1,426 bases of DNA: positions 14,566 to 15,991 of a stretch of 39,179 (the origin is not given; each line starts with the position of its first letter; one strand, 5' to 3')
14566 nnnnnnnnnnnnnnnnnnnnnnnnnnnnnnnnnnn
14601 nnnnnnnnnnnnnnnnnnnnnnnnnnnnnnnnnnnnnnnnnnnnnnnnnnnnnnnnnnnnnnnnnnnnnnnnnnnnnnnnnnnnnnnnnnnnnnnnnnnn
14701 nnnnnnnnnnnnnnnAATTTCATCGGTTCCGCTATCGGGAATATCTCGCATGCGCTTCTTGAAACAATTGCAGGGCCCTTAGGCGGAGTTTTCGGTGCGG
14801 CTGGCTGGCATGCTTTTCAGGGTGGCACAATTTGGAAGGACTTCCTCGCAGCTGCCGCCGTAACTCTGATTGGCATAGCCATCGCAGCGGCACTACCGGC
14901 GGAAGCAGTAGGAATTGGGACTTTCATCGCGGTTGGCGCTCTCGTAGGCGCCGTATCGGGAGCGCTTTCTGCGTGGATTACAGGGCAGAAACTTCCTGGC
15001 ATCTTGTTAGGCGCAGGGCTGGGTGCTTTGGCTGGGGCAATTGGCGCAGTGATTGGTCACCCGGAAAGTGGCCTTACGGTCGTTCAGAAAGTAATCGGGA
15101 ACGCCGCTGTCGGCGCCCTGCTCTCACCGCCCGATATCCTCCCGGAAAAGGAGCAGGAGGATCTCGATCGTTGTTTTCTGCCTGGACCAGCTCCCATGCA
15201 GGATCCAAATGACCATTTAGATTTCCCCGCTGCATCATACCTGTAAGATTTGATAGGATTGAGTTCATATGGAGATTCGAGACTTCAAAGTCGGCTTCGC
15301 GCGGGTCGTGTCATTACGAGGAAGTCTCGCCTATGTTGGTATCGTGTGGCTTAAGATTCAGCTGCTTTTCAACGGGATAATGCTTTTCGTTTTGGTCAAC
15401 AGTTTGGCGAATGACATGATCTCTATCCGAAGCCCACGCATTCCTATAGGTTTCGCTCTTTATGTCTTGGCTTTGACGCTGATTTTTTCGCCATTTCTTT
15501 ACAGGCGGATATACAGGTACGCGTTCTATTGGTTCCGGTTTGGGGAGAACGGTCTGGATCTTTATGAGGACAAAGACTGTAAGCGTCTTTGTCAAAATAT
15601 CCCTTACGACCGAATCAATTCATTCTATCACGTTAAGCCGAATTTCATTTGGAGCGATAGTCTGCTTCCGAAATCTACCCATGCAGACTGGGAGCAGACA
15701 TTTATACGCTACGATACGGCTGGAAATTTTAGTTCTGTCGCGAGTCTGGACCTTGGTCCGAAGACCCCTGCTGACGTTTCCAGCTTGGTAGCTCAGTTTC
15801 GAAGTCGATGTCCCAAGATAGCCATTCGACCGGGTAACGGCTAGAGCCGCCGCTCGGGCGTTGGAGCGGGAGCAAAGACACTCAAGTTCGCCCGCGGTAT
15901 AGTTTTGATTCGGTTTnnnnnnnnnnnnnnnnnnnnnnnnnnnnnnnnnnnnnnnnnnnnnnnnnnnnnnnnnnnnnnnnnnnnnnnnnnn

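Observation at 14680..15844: Gly/Ala-zipper membrane-type toxin tip after the RHS cleavage motif, with a 2-TM candidate immunity gene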

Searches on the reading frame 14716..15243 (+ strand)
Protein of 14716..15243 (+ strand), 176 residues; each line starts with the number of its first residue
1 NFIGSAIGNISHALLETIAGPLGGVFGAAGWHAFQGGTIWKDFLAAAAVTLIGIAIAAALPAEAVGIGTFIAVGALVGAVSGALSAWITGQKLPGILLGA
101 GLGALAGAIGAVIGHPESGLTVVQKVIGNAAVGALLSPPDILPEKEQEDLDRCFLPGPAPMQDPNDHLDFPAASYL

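Call 3: search_protein_families(library=pfam, proteins=[window:14716-15243:+], max_evalue=1)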
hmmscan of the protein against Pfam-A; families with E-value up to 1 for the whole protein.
seq(176 aa): 0 families

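Call 4: search_protein_families(library=ncbifam, proteins=[window:14716-15243:+], max_evalue=1)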
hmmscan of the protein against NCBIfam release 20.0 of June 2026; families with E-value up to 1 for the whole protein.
seq(176 aa): 0 families

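Call 7: find_homologous_proteins(query=window:14716-15243:+, max_evalue=0.01)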
Query seq(176 aa): 8000 candidates shared short words with the query, none scored E <= 0.01.

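Call 14: search_solved_structures(query=window:14716-15243:+, max_evalue=10)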
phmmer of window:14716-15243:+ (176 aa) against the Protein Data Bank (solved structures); distinct sequences matched with E-value up to 10: 1.
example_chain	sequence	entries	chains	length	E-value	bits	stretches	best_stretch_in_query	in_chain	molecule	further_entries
2fz5_A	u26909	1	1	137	0.22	14.6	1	17-64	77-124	Flavodoxin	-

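Call 16: search_protein_families(library=padloc, proteins=[window:14716-15243:+], max_evalue=1)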
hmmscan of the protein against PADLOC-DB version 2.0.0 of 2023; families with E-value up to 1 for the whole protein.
window:14716-15243:+ (176 aa): 1 family
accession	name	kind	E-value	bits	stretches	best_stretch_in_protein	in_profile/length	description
PDLC03811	RTasSLATT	-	0.98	7.2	0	58-111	30-76/158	DRT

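Call 17: search_protein_families(library=phrogs, proteins=[window:14716-15243:+], max_evalue=1)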
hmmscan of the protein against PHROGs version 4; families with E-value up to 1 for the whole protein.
window:14716-15243:+ (176 aa): 1 family
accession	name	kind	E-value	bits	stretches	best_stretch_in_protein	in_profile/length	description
phrog_37988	-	unknown function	0.34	10.2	1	27-141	632-743/920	-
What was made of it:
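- Checked: Enzyme motifs or families: none found in Pfam, NCBIfam, PADLOC, PHROGs or PDB sequences (calls 3, 4, 14, 16, 17).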

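Call 19: search_protein_representatives(protein=window:14716-15243:+)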
Query: 176 residues. Proteins with E-value up to 0.001 (for the whole library): 1; up to 1e-10: 1; up to 1e-30: 1. The best 1 are listed.
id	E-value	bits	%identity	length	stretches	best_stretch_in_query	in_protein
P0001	8.7e-103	358.1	100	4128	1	1-176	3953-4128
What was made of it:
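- On CDI ionophore (CdiA-CT EC93 family): There are no hits in calls 7 or 19.
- Closest known: CDI ionophore toxins. Different: No sequence similarity was found by phmmer against 1.84 billion representatives (call 19).
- Tried and rejected: Full phmmer of the CT against 1.84 billion representatives, which found only the protein itself (call 19).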

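Call 22: find_encoding_contigs(protein=P0001, flank=10000, max_places=5)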
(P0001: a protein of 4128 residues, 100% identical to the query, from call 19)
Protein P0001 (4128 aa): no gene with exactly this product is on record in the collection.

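Call 59: predict_structure(protein=window:14716-15243:+)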
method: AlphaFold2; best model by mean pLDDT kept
length: 176 residues; sequences in the alignment: 1
mean_pLDDT: 53.4   pTM: 0.32
mean pLDDT of the five models: 53.4, 51.5, 48.1, 47.9, 45.5
residues with pLDDT >= 90: 0; 70-90: 2; 50-70: 111; < 50: 63
segments of 3 or more residues with pLDDT < 50: 1-34, 131-140, 169-176
pLDDT, mean of each block of 10 residues (from residue 1): 34 41 43 45 57 59 60 66 60 59 66 59 52 46 60 59 49 41
secondary structure, 60 per line:
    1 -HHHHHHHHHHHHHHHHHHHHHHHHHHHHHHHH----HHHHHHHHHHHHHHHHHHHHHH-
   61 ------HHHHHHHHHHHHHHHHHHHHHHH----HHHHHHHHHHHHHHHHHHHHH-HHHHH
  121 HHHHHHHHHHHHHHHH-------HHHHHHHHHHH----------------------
elements in order: H2-33 H38-59 H67-89 H94-114 H116-136 H144-154

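Call 69: search_protein_families(library=pfam, alignment_id=A5, max_evalue=1)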
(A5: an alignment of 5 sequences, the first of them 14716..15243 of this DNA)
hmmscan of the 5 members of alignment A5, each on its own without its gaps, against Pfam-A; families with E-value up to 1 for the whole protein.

A. member 1, window:14716-15243:+ (176 aa): 0 families

B. families by the number of members that match (of 5 scanned): 1 family
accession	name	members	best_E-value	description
PF10771.15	DUF2582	1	0.47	Winged helix-turn-helix domain (DUF2582)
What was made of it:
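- On Pfam/NCBIfam glycine-zipper families (Gly-zipper_Omp, _OmpA, _YMGG, Rick_17kDa_Anti, YiaD): No Pfam hit at E up to 1 for the CT or for any of 5 family members (calls 3, 69).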

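Call 72: search_solved_structures(query=A5, max_evalue=10)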
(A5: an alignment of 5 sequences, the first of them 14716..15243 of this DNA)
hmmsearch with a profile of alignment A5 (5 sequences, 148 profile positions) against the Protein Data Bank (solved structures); distinct sequences matched with E-value up to 10: 2.
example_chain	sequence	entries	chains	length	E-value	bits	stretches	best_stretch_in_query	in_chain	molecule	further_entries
4rqo_A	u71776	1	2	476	0.015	18.8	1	25-120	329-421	L-serine dehydratase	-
2l01_A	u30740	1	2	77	1.5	12.3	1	9-32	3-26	Uncharacterized protein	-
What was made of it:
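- On BiTLP CTD (hydrophobic TLP toxin): Neither the CT nor the family profile A5 hits the 2237-aa chain 9pt5_A at E up to 10 (calls 14, 72).
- Closest known: Bacterial teneurin-like proteins. Different: There is no sequence similarity between the window CT (or its family profile) and the full-length BiTLP chain 9pt5_A (calls 14, 72).
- No enzyme family or solved structure matches it (calls 3, 4, 14, 16, 17, 69, 72).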

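Call 88: search_dna_similar(query=window:14716-15243:+, collection=plasmids, mode=protein, max_evalue=0.01, max_rows=10)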
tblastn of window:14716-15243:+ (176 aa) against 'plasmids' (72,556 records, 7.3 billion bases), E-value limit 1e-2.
No match.

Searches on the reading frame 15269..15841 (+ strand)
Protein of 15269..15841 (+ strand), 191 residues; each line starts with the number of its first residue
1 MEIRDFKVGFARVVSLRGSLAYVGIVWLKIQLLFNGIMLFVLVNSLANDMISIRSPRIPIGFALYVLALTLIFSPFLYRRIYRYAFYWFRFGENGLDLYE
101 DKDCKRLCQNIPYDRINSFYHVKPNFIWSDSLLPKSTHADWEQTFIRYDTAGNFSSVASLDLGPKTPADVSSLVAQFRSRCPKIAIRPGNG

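Call 3: search_protein_families(library=pfam, proteins=[window:15269-15841:+], max_evalue=1)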
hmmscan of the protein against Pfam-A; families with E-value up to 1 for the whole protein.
window:15269-15841:+ (191 aa): 0 families

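Call 4: search_protein_families(library=ncbifam, proteins=[window:15269-15841:+], max_evalue=1)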
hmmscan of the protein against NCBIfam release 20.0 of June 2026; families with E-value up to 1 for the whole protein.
window:15269-15841:+ (191 aa): 1 family
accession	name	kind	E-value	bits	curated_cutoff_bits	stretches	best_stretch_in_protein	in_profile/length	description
NF045975.1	VirB4_plasma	equivalog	0.17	9.5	590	1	27-120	20-117/894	Mbov_0397 family ICE element conjugal transfer ATPase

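Call 8: find_homologous_proteins(query=window:15269-15841:+, max_evalue=0.01)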
Query window:15269-15841:+: 101 candidates shared short words with the query, none scored E <= 0.01.
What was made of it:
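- Direct sequence searches find no relatives: phmmer against 1.84 billion representatives found only the protein itself (call 19), and the word-indexed searches found nothing (calls 7, 8).
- Tried and rejected: The word-indexed search of 5.8 billion proteins for both parts (calls 7, 8).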

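Call 15: search_solved_structures(query=window:15269-15841:+, max_evalue=10)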
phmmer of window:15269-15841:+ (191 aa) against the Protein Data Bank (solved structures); distinct sequences matched with E-value up to 10: 0.

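Call 16: search_protein_families(library=padloc, proteins=[window:15269-15841:+], max_evalue=1)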
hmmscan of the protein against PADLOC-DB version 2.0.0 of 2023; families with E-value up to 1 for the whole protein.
window:15269-15841:+ (191 aa): 1 family
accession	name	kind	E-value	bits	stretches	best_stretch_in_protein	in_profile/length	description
PDLC00408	ThsA1|ThsA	-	0.0074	13.7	1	13-88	4-78/297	Macro domain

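Call 17: search_protein_families(library=phrogs, proteins=[window:15269-15841:+], max_evalue=1)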
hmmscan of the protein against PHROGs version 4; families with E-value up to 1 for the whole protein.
window:15269-15841:+ (191 aa): 3 families
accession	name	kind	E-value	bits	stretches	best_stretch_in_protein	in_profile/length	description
phrog_5878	-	unknown function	0.14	13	1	63-91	11-40/50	-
phrog_30453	-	unknown function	0.21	12.8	1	72-101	30-59/72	-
phrog_19939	-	unknown function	0.22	12.5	1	18-29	25-36/40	-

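Call 20: list_cluster_members(proteins=[P0001, window:15269-15841:+])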
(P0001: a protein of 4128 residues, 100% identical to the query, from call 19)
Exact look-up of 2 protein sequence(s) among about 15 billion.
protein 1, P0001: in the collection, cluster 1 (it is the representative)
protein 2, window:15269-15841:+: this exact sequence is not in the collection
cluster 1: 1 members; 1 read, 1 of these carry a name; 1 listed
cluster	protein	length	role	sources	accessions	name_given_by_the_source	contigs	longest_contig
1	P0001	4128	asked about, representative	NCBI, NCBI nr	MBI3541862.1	MAG: carboxypeptidase-like regulatory domain-containing protein [Deltaproteobacteria ... | carboxypeptidase-like regulatory domain-containing protein [Deltaproteobacteria bacterium]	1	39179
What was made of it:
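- The downstream ORF is absent from the public protein collection, so it was apparently never called as a gene (calls 8, 20). The ORF is absent from the public protein set (calls 8, 20). The source is a MAG (call 20).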

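Call 21: find_encoding_contigs(protein=window:15269-15841:+, flank=10000, max_places=10)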
Protein window:15269-15841:+ (191 aa): no gene with exactly this product is on record in the collection.
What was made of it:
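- Tried and rejected: Exact look-ups of the ORF and of the giant protein on contigs (calls 21, 22).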

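Call 23: find_related_loci(query=window:15269-15841:+, collection=genome_contigs, flank=8000)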
Query window:15269-15841:+ (191 aa) in genome_contigs; peptide patterns used: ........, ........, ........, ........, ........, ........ (x = any residue, [..] = any of these).
85 stretches matched a pattern, but none encodes a relative of the query by tblastn (E <= 1e-3).

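Call 24: find_related_loci(query=window:15269-15841:+, collection=metagenome_contigs, flank=8000)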
Query window:15269-15841:+ (191 aa) in metagenome_contigs; peptide patterns used: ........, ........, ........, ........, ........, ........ (x = any residue, [..] = any of these).
86 stretches matched a pattern, but none encodes a relative of the query by tblastn (E <= 1e-3).
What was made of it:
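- Tried and rejected: tblastn-confirmed scans of genome and metagenome contigs with the ORF (calls 23, 24).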

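Call 51: predict_structure(protein=window:15269-15841:+)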
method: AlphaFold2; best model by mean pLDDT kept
length: 191 residues; sequences in the alignment: 1
mean_pLDDT: 50.6   pTM: 0.28
mean pLDDT of the five models: 50.6, 50.4, 50.2, 47.3, 46.3
residues with pLDDT >= 90: 2; 70-90: 46; 50-70: 32; < 50: 111
segments of 3 or more residues with pLDDT < 50: 1-4, 79-165, 176-191
pLDDT, mean of each block of 10 residues (from residue 1): 49 57 83 86 81 62 80 64 38 36 37 32 29 29 36 38 45 48 33 33
secondary structure, 60 per line:
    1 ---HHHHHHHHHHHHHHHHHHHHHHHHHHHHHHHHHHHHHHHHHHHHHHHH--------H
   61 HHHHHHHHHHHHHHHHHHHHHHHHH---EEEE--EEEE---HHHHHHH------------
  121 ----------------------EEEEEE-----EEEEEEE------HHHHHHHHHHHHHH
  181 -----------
elements in order: H4-51 H60-85 E89-92 E95-98 H102-108 E143-148 E154-160 H167-180
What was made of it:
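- The AlphaFold models were built from a single sequence and are of low confidence (mean pLDDT 53 and 51; calls 51, 59).
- Tried and rejected: The single-sequence AlphaFold models were too poor (pLDDT 53 and 51; calls 51, 59).
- Checked: AlphaFold models them as a helical hairpin with pLDDT 80-86 (call 51).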

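Call 87: search_dna_similar(query=window:15269-15841:+, collection=plasmids, mode=protein, max_evalue=0.01, max_rows=10)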
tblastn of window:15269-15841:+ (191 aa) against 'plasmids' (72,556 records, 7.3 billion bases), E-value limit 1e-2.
No match.
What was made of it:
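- Tried and rejected: tblastn of both parts against plasmids (calls 87, 88).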
